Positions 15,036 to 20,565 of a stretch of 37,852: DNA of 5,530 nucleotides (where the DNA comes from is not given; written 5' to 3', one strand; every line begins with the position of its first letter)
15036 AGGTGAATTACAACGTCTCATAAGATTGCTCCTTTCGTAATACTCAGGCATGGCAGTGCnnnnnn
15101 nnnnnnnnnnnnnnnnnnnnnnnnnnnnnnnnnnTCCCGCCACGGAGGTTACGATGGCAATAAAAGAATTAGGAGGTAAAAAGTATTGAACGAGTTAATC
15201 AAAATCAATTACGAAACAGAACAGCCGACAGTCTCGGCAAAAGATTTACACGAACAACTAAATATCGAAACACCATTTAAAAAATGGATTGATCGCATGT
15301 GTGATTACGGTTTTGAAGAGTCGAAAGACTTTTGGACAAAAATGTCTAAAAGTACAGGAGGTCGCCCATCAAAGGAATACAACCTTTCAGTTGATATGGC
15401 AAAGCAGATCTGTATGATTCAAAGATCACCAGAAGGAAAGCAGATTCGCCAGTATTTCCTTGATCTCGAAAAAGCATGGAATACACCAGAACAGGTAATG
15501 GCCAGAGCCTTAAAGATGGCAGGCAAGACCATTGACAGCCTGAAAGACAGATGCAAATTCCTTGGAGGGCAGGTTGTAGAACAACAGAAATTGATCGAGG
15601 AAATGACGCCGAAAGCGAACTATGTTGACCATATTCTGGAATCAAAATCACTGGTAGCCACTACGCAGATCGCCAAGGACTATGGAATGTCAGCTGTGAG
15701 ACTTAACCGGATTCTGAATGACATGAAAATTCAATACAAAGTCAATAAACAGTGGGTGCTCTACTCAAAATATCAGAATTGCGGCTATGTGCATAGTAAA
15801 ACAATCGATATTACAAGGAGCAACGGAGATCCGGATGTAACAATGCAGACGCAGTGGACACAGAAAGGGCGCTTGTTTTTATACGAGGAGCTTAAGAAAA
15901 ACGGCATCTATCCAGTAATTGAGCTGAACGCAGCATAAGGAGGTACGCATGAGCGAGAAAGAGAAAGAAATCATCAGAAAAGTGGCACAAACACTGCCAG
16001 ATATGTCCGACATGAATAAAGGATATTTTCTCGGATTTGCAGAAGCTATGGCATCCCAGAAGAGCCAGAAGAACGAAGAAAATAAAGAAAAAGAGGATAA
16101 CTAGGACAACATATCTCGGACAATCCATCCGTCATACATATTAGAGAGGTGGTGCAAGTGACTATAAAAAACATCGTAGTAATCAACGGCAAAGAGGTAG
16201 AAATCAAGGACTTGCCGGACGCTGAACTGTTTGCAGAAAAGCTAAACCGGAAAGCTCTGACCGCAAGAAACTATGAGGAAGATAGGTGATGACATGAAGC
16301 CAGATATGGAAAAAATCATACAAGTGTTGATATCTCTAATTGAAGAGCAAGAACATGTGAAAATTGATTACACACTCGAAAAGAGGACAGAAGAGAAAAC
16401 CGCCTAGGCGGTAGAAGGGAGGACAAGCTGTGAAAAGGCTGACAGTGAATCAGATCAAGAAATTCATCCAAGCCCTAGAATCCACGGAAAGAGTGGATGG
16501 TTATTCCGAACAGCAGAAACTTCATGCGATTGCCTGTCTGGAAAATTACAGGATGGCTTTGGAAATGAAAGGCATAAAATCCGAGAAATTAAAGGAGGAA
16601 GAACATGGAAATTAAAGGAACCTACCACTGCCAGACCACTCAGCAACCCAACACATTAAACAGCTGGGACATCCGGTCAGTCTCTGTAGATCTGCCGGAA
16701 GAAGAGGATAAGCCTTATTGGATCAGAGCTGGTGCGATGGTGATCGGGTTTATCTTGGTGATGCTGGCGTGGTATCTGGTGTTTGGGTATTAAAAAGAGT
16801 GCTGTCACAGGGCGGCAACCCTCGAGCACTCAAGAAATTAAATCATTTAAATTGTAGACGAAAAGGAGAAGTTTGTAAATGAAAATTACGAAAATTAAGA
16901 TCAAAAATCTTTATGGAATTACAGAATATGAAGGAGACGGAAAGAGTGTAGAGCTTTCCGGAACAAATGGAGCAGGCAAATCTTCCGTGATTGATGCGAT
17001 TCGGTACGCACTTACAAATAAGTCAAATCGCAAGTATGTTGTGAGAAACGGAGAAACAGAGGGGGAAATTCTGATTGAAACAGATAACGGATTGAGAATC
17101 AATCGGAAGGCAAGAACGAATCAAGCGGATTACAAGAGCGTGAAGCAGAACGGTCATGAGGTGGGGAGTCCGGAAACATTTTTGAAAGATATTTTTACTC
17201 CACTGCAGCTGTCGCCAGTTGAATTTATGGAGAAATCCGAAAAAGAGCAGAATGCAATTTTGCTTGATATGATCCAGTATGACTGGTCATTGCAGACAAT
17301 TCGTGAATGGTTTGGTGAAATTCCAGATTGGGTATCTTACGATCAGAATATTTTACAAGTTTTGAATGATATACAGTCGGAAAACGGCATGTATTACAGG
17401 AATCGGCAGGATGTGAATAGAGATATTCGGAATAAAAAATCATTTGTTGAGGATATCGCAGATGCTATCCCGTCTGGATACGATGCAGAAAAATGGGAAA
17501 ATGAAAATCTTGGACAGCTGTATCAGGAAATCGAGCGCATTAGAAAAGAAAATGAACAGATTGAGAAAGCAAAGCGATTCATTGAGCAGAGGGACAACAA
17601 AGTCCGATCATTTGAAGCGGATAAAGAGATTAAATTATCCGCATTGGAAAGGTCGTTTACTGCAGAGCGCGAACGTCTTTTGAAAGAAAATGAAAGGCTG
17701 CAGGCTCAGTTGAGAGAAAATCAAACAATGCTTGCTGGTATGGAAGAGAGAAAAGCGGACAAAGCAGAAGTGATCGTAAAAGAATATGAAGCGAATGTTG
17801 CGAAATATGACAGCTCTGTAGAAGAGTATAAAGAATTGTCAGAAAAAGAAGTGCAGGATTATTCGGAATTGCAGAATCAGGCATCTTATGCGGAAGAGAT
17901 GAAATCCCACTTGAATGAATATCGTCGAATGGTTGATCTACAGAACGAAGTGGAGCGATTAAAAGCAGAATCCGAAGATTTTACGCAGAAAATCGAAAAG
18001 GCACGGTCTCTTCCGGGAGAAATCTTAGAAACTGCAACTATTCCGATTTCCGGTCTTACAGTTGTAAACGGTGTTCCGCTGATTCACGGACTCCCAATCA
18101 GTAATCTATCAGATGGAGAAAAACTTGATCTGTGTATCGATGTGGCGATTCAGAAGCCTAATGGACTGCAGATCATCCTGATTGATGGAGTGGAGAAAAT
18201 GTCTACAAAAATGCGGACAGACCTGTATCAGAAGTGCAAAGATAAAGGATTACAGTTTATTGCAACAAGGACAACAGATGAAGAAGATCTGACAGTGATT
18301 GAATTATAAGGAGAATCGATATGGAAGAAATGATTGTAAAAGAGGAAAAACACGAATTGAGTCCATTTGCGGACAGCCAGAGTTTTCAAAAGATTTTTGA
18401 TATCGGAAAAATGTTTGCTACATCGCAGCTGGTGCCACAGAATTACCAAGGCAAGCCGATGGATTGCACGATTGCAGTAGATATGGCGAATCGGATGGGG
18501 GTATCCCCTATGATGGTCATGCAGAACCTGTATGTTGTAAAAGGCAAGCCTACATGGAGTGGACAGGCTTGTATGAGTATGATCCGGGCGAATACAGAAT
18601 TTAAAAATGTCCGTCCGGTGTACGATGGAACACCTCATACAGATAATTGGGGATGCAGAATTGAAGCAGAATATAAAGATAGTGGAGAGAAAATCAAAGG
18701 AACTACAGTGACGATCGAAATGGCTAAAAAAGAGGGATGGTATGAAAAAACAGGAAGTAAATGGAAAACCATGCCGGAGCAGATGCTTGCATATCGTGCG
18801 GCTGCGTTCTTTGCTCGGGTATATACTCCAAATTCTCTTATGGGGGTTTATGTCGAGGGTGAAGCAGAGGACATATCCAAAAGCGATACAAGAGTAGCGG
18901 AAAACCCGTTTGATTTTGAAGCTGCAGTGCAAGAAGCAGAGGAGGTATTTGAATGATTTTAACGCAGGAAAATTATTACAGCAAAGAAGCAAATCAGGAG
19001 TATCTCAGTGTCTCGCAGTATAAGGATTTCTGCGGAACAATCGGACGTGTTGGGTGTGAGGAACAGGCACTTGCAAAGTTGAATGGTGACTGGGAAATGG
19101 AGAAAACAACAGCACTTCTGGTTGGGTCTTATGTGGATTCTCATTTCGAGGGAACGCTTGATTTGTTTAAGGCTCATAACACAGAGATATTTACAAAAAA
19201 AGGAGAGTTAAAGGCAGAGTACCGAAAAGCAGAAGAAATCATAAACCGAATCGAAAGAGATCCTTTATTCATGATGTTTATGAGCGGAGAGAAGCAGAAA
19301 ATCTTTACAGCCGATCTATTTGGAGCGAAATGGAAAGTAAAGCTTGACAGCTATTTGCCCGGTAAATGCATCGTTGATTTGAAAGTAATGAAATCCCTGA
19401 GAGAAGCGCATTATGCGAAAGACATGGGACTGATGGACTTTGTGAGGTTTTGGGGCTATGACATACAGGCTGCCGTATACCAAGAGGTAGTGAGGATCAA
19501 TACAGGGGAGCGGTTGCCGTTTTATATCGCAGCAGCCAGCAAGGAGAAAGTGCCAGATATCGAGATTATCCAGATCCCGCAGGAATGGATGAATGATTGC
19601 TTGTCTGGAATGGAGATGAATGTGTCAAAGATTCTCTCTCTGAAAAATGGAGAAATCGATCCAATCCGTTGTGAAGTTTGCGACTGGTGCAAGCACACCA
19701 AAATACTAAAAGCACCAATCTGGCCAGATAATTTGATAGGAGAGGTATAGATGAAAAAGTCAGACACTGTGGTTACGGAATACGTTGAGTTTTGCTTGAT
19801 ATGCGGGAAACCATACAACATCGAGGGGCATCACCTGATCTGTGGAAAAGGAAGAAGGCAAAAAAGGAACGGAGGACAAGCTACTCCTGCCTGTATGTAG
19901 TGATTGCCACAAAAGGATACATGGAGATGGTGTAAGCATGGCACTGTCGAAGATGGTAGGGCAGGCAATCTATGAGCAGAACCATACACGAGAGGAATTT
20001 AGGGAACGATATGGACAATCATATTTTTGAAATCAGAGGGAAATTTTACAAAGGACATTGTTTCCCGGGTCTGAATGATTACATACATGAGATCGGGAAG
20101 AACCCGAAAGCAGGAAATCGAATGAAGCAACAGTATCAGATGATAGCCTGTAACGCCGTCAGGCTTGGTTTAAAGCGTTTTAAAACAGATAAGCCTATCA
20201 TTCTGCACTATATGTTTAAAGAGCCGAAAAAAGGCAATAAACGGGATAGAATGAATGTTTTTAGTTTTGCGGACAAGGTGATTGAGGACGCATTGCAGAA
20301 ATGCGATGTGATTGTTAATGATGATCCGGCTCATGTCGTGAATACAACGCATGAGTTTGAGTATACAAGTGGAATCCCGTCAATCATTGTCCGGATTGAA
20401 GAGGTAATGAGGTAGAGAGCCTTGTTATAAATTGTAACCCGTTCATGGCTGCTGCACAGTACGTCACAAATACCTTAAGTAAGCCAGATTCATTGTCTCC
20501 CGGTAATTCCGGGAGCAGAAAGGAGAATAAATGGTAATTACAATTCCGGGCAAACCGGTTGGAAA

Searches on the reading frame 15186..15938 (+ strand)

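Call 18: search_protein_families(library=phrogs, proteins=[window:15186-15938:+], max_evalue=0.001)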
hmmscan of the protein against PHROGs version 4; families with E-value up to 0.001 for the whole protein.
window:15186-15938:+ (250 aa): 10 families
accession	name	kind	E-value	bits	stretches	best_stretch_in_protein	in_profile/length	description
phrog_63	-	transcription regulation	2.5e-63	215.9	1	1-247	117-366/431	anti-repressor Ant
phrog_130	-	transcription regulation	3e-40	139.6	1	11-247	176-419/480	anti-repressor Ant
phrog_25289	-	unknown function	3e-32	111.7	1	173-247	1-75/79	-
phrog_5817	-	transcription regulation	7.8e-31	108.7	1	11-145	22-159/210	anti-repressor Ant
phrog_6904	-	unknown function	3.9e-19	69.7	1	1-79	2-90/95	-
phrog_373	-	transcription regulation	6.3e-19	69.5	1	3-161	86-238/373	anti-repressor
phrog_377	-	transcription regulation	5.2e-17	63.4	1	12-153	17-161/213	anti-repressor Ant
phrog_14211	-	transcription regulation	1.3e-12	48.7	1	54-100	87-133/234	anti-repressor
phrog_9438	-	transcription regulation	0.00054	20.8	1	134-240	2-115/121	anti-repressor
phrog_331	-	unknown function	0.00087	19.9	0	130-197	31-98/111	-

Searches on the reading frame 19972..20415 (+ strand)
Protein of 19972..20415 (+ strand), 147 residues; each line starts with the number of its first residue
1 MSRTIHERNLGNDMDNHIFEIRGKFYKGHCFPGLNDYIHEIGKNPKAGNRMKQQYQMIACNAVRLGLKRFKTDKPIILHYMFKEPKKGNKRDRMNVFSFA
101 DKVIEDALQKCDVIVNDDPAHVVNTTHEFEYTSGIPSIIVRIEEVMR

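Call 12: search_protein_families(library=pfam, proteins=[window:19972-20415:+], max_evalue=0.01)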
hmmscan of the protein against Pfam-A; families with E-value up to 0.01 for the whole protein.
window:19972-20415:+ (147 aa): 0 families

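Call 18: search_protein_families(library=phrogs, proteins=[window:19972-20415:+], max_evalue=0.001)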
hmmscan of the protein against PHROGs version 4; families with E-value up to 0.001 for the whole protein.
window:19972-20415:+ (147 aa): 3 families
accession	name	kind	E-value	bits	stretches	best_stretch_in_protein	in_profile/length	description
phrog_1682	-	DNA, RNA and nucleotide metabolism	1.4e-16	61.8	1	31-146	37-146/387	RusA-like Holliday junction resolvase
phrog_34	-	DNA, RNA and nucleotide metabolism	5.6e-10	40.3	1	50-146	105-195/259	RusA-like Holliday junction resolvase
phrog_14238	-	DNA, RNA and nucleotide metabolism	8.3e-05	23.1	1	67-129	60-121/311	RusA-like Holliday junction resolvase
